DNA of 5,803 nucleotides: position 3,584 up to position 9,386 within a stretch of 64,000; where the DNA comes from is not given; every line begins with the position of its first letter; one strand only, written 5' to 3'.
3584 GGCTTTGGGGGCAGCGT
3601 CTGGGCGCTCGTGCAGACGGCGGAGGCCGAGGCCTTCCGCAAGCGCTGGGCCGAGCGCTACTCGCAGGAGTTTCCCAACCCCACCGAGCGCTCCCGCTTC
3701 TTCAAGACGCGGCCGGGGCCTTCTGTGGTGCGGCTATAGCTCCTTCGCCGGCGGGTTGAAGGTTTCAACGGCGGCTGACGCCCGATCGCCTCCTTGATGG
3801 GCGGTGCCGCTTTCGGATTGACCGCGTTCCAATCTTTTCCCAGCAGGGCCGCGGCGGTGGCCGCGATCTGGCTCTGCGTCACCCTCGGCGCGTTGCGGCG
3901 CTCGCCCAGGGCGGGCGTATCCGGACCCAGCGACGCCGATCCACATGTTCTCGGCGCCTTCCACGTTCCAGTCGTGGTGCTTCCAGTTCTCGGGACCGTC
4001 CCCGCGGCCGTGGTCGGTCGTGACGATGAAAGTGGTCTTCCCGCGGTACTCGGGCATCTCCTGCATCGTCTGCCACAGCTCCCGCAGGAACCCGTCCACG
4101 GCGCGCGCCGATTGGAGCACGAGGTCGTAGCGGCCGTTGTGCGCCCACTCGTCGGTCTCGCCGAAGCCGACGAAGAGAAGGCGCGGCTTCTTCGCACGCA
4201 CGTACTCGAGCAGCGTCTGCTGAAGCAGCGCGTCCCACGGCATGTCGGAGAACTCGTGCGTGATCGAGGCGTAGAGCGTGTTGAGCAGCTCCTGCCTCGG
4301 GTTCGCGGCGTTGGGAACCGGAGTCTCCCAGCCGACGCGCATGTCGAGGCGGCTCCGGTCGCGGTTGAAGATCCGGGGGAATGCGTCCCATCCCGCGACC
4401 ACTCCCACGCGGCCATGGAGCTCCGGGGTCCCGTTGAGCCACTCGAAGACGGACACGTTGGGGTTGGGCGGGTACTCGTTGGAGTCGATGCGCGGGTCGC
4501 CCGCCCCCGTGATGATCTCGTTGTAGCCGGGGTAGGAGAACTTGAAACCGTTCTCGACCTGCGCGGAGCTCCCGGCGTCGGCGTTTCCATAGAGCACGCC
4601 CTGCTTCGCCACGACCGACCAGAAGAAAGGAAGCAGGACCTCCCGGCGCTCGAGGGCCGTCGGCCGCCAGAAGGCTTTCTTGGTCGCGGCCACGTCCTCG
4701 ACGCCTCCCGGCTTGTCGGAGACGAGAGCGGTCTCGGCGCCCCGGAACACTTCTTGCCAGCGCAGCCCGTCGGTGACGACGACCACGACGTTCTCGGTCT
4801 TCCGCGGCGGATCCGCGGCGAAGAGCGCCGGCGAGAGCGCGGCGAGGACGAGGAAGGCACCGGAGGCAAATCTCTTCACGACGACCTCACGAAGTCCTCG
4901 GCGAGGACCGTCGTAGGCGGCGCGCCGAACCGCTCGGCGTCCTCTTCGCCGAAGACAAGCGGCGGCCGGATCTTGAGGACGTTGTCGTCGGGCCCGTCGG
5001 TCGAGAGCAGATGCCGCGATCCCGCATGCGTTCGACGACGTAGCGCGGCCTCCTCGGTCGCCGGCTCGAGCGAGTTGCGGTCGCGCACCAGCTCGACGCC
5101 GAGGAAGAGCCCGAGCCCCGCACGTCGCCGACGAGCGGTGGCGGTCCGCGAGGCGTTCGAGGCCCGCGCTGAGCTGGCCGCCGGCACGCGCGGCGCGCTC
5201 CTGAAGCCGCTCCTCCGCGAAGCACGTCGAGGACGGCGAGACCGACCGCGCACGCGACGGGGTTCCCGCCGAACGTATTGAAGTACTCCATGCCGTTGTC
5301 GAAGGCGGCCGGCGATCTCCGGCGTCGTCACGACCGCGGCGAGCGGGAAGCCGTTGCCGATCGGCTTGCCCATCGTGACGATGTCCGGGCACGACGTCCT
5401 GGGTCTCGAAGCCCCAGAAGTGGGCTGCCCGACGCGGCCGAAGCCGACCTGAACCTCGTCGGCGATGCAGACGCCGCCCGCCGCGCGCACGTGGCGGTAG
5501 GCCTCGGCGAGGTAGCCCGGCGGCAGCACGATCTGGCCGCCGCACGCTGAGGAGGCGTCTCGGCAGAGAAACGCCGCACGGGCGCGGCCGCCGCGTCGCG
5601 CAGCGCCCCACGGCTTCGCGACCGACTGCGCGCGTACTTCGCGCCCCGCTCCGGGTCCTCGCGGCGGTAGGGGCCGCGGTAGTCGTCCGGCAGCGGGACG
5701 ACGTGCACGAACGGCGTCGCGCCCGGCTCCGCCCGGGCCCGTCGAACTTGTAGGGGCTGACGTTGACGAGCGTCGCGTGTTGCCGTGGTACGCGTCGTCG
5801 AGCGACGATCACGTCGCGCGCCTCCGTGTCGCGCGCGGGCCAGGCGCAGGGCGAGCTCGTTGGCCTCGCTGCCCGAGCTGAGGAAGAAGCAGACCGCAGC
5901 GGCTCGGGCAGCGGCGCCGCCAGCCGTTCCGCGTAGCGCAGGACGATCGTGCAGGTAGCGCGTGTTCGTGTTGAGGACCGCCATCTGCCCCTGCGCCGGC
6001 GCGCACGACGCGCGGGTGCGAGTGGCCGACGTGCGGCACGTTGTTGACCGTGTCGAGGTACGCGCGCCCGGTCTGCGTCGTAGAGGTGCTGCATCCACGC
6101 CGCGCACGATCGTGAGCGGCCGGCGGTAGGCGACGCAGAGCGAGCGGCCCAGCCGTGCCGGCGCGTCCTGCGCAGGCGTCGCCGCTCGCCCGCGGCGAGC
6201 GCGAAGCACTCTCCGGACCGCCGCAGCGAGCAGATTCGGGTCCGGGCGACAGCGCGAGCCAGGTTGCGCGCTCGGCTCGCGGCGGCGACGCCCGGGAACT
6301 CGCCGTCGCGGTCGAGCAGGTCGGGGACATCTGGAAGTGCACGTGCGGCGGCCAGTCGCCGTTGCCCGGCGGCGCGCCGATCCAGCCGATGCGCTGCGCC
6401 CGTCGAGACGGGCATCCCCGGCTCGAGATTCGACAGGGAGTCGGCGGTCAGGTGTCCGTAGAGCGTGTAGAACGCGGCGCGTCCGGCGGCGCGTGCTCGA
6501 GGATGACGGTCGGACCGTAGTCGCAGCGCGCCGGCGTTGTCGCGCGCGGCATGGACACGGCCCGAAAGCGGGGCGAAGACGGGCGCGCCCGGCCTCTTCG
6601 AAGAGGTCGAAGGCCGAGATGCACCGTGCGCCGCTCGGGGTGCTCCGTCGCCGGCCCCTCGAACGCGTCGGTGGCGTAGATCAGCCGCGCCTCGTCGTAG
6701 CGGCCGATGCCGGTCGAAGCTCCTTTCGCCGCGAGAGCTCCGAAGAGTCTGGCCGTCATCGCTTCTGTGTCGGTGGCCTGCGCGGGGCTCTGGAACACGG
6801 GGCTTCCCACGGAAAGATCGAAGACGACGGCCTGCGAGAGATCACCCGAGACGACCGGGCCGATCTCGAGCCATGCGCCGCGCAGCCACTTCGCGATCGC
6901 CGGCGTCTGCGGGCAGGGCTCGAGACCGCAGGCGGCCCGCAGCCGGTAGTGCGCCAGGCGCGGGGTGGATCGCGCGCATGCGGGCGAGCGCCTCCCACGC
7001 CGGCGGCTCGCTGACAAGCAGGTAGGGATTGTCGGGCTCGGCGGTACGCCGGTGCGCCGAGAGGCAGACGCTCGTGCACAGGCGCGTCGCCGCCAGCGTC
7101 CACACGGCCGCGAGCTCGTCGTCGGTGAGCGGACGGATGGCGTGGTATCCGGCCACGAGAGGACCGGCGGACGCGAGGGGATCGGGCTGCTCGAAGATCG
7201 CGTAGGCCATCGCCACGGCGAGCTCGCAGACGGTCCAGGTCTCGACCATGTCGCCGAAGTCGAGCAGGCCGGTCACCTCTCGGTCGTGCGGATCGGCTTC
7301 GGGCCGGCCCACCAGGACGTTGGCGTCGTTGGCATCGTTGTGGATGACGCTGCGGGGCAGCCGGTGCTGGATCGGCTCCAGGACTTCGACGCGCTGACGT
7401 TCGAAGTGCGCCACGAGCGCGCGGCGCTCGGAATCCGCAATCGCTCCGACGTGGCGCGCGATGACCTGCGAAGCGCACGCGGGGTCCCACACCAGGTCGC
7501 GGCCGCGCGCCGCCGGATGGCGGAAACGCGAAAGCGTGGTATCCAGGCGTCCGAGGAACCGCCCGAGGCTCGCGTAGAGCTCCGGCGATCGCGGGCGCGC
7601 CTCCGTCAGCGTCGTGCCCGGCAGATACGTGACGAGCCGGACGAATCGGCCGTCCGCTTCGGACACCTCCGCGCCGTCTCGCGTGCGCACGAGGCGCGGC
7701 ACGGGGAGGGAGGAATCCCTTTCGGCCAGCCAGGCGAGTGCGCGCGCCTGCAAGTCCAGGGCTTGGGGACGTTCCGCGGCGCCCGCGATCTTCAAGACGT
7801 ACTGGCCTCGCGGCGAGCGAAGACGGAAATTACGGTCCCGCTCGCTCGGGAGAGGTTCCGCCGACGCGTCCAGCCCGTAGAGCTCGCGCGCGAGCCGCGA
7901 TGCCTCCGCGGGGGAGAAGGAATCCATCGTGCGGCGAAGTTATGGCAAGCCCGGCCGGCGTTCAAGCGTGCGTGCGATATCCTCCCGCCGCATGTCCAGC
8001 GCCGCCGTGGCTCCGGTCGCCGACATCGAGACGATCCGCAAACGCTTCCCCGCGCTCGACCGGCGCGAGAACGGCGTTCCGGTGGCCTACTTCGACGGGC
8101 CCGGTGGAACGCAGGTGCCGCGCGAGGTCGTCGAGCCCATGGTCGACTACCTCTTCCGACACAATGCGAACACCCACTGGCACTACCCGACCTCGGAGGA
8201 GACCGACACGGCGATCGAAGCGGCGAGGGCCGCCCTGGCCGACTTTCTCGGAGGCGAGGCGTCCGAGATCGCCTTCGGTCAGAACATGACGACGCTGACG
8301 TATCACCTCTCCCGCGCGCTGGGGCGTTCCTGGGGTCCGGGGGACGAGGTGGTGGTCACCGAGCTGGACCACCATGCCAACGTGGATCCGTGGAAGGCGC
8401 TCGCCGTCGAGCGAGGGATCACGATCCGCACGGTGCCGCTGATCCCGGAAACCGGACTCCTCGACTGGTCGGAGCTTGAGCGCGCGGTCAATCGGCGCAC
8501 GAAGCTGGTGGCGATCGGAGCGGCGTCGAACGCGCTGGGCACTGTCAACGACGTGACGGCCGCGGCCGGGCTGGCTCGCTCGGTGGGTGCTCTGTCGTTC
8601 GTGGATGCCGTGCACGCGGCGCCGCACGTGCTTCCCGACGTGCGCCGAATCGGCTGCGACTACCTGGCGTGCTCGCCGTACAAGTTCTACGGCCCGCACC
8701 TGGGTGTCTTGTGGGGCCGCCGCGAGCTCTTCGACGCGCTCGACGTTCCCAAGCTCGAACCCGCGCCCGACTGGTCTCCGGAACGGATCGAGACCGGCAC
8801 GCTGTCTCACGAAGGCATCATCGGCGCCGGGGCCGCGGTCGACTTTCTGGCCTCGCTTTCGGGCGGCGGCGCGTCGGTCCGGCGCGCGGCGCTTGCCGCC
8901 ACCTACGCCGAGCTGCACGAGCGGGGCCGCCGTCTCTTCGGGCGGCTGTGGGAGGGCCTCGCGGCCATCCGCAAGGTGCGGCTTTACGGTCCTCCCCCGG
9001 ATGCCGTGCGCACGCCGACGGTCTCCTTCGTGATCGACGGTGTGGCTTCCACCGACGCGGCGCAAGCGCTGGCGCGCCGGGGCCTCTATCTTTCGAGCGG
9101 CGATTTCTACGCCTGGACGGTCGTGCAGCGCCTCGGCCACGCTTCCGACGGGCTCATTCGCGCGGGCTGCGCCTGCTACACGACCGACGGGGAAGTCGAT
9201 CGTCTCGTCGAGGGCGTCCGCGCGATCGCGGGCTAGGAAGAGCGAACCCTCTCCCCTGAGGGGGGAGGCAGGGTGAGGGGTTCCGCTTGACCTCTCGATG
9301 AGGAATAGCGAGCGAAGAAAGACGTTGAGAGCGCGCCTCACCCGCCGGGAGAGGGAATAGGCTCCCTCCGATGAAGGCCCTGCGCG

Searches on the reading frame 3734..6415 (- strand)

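Call 11: search_protein_families(library=pfam, proteins=[window:3734-6415:-])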
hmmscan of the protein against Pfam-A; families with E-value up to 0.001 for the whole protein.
window:3734-6415:- (893 aa): 2 families
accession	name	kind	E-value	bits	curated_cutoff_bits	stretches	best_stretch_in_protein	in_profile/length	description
PF01663.27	Phosphodiest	-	1.2e-06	28.8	23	1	723-810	137-226/342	Type I phosphodiesterase / nucleotide pyrophosphatase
PF01676.23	Metalloenzyme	-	0.00032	20.7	24.3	1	732-804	135-202/252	Metalloenzyme superfamily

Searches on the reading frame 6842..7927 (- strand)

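Call 11: search_protein_families(library=pfam, proteins=[window:6842-7927:-])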
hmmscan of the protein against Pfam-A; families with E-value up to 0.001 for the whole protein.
window:6842-7927:- (361 aa): 1 family
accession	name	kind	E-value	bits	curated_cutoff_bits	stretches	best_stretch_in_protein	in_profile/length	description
PF01636.29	APH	-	4.2e-29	102.4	23.2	1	24-262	3-230/239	Phosphotransferase enzyme family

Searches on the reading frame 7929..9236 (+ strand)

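Call 11: search_protein_families(library=pfam, proteins=[window:7929-9236:+])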
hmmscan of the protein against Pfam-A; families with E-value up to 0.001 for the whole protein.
window:7929-9236:+ (435 aa): 3 families
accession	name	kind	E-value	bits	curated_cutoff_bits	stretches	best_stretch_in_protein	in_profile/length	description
PF00266.25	Aminotran_5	-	1e-65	222.6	21.5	1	54-426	2-371/371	Aminotransferase class-V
PF01053.26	Cys_Met_Meta_PP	-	3.6e-07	29.5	27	1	133-263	86-209/381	Cys/Met metabolism PLP-dependent enzyme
PF01041.23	DegT_DnrJ_EryC1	-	2.2e-06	27.6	19.8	1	101-237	31-156/360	DegT/DnrJ/EryC1/StrS aminotransferase family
